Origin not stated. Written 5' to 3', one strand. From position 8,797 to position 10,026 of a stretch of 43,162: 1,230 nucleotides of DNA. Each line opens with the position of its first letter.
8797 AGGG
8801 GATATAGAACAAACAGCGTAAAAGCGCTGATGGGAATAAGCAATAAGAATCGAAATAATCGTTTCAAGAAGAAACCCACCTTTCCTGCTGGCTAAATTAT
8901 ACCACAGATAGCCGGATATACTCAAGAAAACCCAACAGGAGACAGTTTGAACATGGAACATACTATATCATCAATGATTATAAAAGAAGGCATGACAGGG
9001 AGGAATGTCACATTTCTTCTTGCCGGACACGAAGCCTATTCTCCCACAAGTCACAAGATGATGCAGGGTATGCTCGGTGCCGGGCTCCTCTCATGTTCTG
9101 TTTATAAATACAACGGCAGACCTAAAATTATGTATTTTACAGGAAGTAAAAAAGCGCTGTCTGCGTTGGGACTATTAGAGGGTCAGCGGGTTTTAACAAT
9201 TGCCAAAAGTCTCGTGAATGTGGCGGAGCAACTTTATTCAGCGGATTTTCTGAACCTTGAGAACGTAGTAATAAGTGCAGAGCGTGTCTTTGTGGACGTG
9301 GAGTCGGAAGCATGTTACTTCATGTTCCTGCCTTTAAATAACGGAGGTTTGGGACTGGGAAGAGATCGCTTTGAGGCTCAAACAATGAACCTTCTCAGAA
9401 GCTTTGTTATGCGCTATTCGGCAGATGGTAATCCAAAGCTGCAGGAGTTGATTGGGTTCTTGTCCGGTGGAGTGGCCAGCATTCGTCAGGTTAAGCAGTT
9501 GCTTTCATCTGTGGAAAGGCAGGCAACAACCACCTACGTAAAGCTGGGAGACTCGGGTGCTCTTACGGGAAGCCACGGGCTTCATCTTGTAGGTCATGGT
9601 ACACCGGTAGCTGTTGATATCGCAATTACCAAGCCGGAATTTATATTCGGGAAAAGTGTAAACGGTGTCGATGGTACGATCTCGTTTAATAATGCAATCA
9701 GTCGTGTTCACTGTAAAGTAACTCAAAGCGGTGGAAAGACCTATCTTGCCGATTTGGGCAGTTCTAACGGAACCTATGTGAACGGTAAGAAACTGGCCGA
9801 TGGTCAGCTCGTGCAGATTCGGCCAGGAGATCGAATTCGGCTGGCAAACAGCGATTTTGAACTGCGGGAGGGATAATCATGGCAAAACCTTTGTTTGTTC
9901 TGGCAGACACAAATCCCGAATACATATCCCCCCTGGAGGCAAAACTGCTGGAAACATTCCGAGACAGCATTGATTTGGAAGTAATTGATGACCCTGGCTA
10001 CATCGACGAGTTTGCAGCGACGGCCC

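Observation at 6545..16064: T7SS core with EssC, YukD and WXG100 but no EssA/EssB/EsaA; FHA, VWA and ParA-type proteins in their place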

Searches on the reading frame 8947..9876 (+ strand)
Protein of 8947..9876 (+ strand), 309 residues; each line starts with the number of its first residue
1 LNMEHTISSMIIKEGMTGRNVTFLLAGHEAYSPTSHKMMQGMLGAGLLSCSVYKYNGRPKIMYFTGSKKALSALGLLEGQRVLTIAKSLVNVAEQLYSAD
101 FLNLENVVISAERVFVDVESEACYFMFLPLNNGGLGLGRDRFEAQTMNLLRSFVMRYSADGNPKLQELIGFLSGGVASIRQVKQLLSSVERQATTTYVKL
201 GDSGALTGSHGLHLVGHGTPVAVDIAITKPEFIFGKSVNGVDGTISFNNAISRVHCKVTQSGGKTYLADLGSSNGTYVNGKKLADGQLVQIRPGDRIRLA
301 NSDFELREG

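Call 5: search_protein_families(library=pfam, proteins=[window:8947-9876:+], max_evalue=0.01)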
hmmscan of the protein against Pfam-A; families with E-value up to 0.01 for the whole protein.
window:8947-9876:+ (309 aa): 3 families
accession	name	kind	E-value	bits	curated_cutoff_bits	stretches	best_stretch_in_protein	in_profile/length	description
PF00498.31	FHA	-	5.7e-15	55.9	20.7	1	234-299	3-66/67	FHA domain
PF19909.4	DUF6382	-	2.4e-09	37.5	26.7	1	36-134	24-124/163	Domain of unknown function (DUF6382)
PF16697.10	Yop-YscD_cpl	-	1.6e-05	25.5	33.2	1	249-307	34-91/94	Inner membrane component of T3SS, cytoplasmic domain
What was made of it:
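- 8947..9876 (+): J: soluble DUF6382 domain (kinase-like fold, EssB/YukC-like) plus a C-terminal FHA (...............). The likely start is 8953. Pfam (call 5).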

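Call 7: search_protein_families(library=ncbifam, proteins=[window:8947-9876:+], max_evalue=0.1)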
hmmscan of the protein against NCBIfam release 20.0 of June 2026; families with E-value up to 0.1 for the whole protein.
window:8947-9876:+ (309 aa): 5 families
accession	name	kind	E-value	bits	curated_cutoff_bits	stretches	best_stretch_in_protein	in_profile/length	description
NF049868.1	FhaB_Rv0019c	equivalog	7.3e-08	32.6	125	1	251-306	105-158/158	FHA domain-containing protein FhaB/FipA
NF033760.1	gliding_GltG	equivalog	2e-07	30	650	1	250-306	42-96/650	adventurous gliding motility protein GltG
TIGR03354.1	VI_FHA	hypoth_equivalog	9.4e-07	29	120.25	1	249-300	43-95/420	type VI secretion system-associated FHA domain protein TagH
NF052573.1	HisKinEspAMyxo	equivalog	1e-06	27.1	1400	1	211-300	25-112/755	serine histidine kinase EspA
NF041660.2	oxygluDhInhib_OdhI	equivalog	0.00034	20.5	200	1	250-287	74-116/130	oxoglutarate dehydrogenase inhibitor Odhl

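Call 27: find_homologous_proteins(query=window:8947-9876:+, max_evalue=0.001)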
Query window:8947-9876:+ (309 aa): 35 proteins with E <= 0.001 among 1707 candidates.
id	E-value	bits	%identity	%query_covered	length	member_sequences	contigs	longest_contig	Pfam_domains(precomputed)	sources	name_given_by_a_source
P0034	1.1e-189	647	96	99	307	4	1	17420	PF19909.5,PF00498.32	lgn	-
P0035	4.8e-146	504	75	99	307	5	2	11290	PF19909.5,PF00498.32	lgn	-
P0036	4.9e-126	438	67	99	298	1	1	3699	PF19909.5,PF00498.32,PF16697.11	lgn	-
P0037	9.1e-124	431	65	99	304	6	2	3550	PF19909.5,PF00498.32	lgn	-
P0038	8.4e-93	329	62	80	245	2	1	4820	PF00498.32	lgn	-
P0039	6.5e-85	303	48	99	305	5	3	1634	PF19909.5,PF00498.32,PF16697.11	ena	-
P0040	1.5e-82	295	45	98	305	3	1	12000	PF19909.5,PF00498.32,PF16697.11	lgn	-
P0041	1.7e-82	295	49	97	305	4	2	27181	PF19909.5,PF00498.32,PF16697.11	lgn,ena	-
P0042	1.9e-77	279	45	94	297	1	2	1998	PF19909.5,PF00498.32,PF16697.11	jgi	-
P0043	3.4e-77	278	45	94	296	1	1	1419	PF19909.5,PF00498.32,PF16697.11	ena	-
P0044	5.2e-73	264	42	99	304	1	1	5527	PF19909.5,PF00498.32,PF16697.11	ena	-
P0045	1.3e-40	158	32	99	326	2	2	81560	PF19909.5,PF00498.32,PF16697.11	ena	-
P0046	5.3e-36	143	30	98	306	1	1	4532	PF19909.5,PF00498.32,PF16697.11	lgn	-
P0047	4.2e-32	130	29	96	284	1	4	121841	PF19909.5,PF00498.32,PF16697.11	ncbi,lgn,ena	-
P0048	1.4e-31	128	29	96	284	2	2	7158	PF19909.5,PF00498.32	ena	-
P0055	2.1e-26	111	26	96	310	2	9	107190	PF00498.32,PF16697.11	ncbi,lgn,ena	-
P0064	3.9e-6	45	36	27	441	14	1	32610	PF19909.5,PF00498.32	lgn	-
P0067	2.3e-4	39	36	26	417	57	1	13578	PF19909.5,PF00498.32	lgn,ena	-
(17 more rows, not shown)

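Call 29: find_encoding_contigs(protein=P0047, flank=10000, max_places=1)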
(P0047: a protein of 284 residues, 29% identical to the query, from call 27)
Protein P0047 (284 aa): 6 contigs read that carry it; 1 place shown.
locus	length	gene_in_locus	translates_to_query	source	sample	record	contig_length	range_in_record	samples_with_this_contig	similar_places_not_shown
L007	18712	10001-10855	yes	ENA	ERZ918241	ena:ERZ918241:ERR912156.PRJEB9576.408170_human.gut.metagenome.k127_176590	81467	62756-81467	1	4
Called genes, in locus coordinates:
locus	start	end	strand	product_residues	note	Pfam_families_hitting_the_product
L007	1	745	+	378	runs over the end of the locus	PF06925:MGDG_synth, PF02350:Epimerase_2, PF00534:Glycos_transf_1, PF04101:Glyco_tran_28_C (weak)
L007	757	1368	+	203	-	PF02660:G3P_acyltransf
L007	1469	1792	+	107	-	PF03551:PadR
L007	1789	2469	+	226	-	PF22564:HAAS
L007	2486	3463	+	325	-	PF13349:DUF4097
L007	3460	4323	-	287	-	PF08543:Phos_pyr_kin, PF00294:PfkB (faint)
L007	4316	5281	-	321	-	PF07155:ECF-ribofla_trS, PF12822:ECF_trnsprt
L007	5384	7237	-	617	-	PF13522:GATase_6, PF13537:GATase_7, PF00733:Asn_synthase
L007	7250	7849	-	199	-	PF02441:Flavoprotein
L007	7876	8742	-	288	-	PF16924:DpaA_N, PF02826:2-Hacid_dh_C (weak)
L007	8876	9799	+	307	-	-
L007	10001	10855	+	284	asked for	PF19909:DUF6382, PF16697:Yop-YscD_cpl (faint), PF00498:FHA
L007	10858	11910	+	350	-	PF01656:CbiA (faint), PF13614:AAA_31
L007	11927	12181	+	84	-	PF08817:YukD (weak)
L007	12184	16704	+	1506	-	PF01580:FtsK_SpoIIIE, PF01637:ATPase_2 (faint), PF13401:AAA_22 (faint), PF01580:FtsK_SpoIIIE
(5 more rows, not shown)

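Call 30: find_encoding_contigs(protein=P0055, flank=10000, max_places=1)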
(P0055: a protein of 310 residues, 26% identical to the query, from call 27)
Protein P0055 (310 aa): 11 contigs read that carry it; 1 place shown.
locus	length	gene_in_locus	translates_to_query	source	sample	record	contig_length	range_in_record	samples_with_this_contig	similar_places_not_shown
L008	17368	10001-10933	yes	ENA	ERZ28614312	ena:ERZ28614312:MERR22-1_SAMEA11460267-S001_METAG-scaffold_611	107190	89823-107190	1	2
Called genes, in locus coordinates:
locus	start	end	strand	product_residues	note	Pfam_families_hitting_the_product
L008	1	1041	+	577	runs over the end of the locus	PF00664:ABC_membrane, PF00005:ABC_tran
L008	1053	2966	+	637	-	PF00664:ABC_membrane, PF00005:ABC_tran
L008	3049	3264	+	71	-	-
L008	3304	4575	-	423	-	PF00535:Glycos_transf_2, PF13641:Glyco_tranf_2_3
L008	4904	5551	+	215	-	-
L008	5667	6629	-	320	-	PF01501:Glyco_transf_8, PF18404:Glyco_transf_24 (weak)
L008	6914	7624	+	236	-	PF00702:Hydrolase, PF13419:HAD_2, PF13242:Hydrolase_like (weak)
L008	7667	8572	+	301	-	PF00126:HTH_1, PF03466:LysR_substrate (weak)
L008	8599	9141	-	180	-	PF20122:DUF6512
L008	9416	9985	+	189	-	PF19909:DUF6382 (weak)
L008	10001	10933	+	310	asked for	PF16697:Yop-YscD_cpl, PF00498:FHA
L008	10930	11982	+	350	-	PF13614:AAA_31 (faint)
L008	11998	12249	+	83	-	PF08817:YukD (weak)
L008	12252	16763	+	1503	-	PF01580:FtsK_SpoIIIE, PF01637:ATPase_2 (faint), PF13401:AAA_22 (faint), PF01580:FtsK_SpoIIIE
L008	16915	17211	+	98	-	PF06013:WXG100, PF25547:WXG100_2 (weak)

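Call 40: predict_structure(alignment_id=A1)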
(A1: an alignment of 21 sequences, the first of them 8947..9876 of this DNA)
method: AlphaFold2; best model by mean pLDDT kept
length: 309 residues; sequences in the alignment: 21
mean_pLDDT: 85.3   pTM: 0.62
mean pLDDT of the five models: 85.3, 85.2, 84.7, 84.2, 83.9
residues with pLDDT >= 90: 185; 70-90: 91; 50-70: 11; < 50: 22
segments of 3 or more residues with pLDDT < 50: 1-4, 192-209
pLDDT, mean of each block of 10 residues (from residue 1): 58 87 93 90 85 91 92 92 95 90 92 94 95 81 94 87 88 83 83 35 34 86 87 88 90 94 91 93 94 94 89
secondary structure, 60 per line:
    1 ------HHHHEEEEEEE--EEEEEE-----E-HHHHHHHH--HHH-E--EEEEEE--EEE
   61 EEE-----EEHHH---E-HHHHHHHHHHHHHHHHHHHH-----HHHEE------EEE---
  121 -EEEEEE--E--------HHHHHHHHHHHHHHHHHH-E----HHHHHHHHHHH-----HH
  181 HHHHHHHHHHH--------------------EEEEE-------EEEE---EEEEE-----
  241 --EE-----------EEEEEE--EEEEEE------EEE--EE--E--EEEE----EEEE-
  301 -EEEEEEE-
elements in order: H7-10 E11-17 E20-25 H33-40 E50-55 E58-63 H79-98 E115-117 E122-127 H139-156 H163-173 H179-191 E212-216 E224-227 E231-235 E256-261 E264-269 E276-278 E288-291 E296-299 E302-308

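Call 43: fold_search(model_id=the predicted structure, library=pdb)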
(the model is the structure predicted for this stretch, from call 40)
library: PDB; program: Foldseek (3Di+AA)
matches with E <= 10: 1635; with E <= 0.001: 124
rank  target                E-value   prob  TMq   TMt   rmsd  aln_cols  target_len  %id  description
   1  2ff4_A                2.0e-08  1.00  0.29  0.24  16.9       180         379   16  Mycobacterium tuberculosis EmbR in complex with low affinity phosphopeptide (released 2006-01-24)
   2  2ff4_B                3.0e-08  1.00  0.28  0.23  17.1       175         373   15  Mycobacterium tuberculosis EmbR in complex with low affinity phosphopeptide (released 2006-01-24)
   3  4jon_A                7.6e-08  1.00  0.28  0.68   1.8       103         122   17  Crystal structure of a centrosomal protein 170kDa, transcript variant beta (CEP170) from Homo sapiens at 2.15 A resolu (released 2013-04-17)
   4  4h87_A                8.5e-08  1.00  0.28  0.64   6.5       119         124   24  Crystal structure of a FHA domain of kanadaptin (SLC4A1AP) from Homo sapiens at 1.55 A resolution (released 2012-10-10)
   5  4h87_B                9.0e-08  1.00  0.27  0.61   9.4       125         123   21  Crystal structure of a FHA domain of kanadaptin (SLC4A1AP) from Homo sapiens at 1.55 A resolution (released 2012-10-10)
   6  6hc1_B                9.5e-08  1.00  0.29  0.82   2.5       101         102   27  Bdellovibrio bacteriovorus DgcB FHA in complex with phosphorylated N-terminal peptide (released 2019-08-28)
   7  3vpy                  1.1e-07  1.00  0.30  0.61   8.7       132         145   19  Crystal structure of Arabidopsis DDL FHA domain (released 2013-02-06)
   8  2fez                  1.1e-07  1.00  0.28  0.24  16.8       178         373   15  Mycobacterium tuberculosis EmbR (released 2006-01-24)
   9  7dvq_X                1.2e-07  1.00  0.30  0.56  11.2       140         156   18  Cryo-EM Structure of the Activated Human Minor Spliceosome (minor Bact Complex) (released 2021-03-31)
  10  3poa_A                2.0e-07  1.00  0.29  0.87   1.8        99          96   26  Structural and functional analysis of phosphothreonine-dependent FHA domain interactions (released 2011-01-26)
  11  6hc1_A                2.3e-07  1.00  0.30  0.85   1.7       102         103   28  Bdellovibrio bacteriovorus DgcB FHA in complex with phosphorylated N-terminal peptide (released 2019-08-28)
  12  4jon_B                2.6e-07  1.00  0.28  0.67   2.0       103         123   17  Crystal structure of a centrosomal protein 170kDa, transcript variant beta (CEP170) from Homo sapiens at 2.15 A resolu (released 2013-04-17)
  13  3unm_B                2.7e-07  1.00  0.29  0.79   2.3       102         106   20  Crystal Structure of The Human MDC1 FHA Domain (released 2012-01-25)
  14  5a8i                  2.7e-07  1.00  0.27  0.67   3.4       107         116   21  Crystal structure of the FHA domain of ArnA from Sulfolobus acidocaldarius (released 2016-06-22)
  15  4jon_D                3.1e-07  1.00  0.28  0.69   1.9       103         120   17  Crystal structure of a centrosomal protein 170kDa, transcript variant beta (CEP170) from Homo sapiens at 2.15 A resolu (released 2013-04-17)
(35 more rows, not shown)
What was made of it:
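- Tried and rejected: Full-length J fold search: the hit list was dominated by FHA domains and said nothing about DUF6382 (call 43).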

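Call 58: find_encoding_contigs(protein=P0064, flank=10000, max_places=1)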
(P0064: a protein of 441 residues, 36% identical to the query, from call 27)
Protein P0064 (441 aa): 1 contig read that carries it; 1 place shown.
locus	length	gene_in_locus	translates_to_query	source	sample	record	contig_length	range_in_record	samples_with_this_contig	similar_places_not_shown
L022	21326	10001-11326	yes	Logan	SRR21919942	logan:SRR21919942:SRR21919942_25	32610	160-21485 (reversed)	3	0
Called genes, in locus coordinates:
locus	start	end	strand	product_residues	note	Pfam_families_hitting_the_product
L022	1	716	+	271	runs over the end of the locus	PF01261:AP_endonuc_2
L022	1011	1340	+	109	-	-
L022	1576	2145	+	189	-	PF01478:Peptidase_A24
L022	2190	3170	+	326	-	-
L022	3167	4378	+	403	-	PF00437:T2SSE, PF27713:UCP018868 (weak)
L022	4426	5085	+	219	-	PF00482:T2SSF (weak)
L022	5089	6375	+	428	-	PF00482:T2SSF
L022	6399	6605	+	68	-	PF16982:Flp1_like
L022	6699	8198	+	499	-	PF18960:DUF5702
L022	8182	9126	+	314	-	-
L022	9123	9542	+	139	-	PF01478:Peptidase_A24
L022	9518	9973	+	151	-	PF07811:TadE (weak)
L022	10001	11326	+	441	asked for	PF19909:DUF6382, PF00498:FHA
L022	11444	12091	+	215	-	PF01694:Rhomboid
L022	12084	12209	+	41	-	-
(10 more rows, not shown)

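Call 59: find_encoding_contigs(protein=P0067, flank=10000, max_places=1)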
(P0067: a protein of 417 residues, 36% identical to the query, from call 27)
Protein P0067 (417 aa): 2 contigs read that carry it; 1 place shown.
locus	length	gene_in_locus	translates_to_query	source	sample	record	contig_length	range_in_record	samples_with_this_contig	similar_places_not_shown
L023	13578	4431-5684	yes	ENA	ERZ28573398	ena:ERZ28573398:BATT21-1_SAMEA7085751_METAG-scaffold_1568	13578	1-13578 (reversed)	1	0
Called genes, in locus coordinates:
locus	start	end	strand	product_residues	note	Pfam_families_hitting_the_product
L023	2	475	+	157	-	?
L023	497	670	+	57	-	PF16982:Flp1_like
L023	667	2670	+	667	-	PF18960:DUF5702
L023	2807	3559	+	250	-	-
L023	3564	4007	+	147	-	PF01478:Peptidase_A24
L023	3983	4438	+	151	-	-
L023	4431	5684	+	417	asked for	PF19909:DUF6382, PF00498:FHA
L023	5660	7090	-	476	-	PF17651:Raco_middle, PF14574:RACo_C_ter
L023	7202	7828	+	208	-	PF01694:Rhomboid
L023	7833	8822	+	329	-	PF02036:SCP2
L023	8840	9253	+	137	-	PF11969:DcpS_C, PF01230:HIT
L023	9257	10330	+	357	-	PF03033:Glyco_transf_28, PF13439:Glyco_transf_4 (faint), PF13528:Glyco_trans_1_3 (faint), PF04101:Glyco_tran_28_C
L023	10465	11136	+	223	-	-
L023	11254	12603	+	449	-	PF00342:PGI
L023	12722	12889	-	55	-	PF00037:Fer4 (weak), PF12837:Fer4_6 (weak), PF13237:Fer4_10, PF14697:Fer4_21, PF12838:Fer4_7, PF13187:Fer4_9, PF12837:Fer4_6, PF00037:Fer4, +6 more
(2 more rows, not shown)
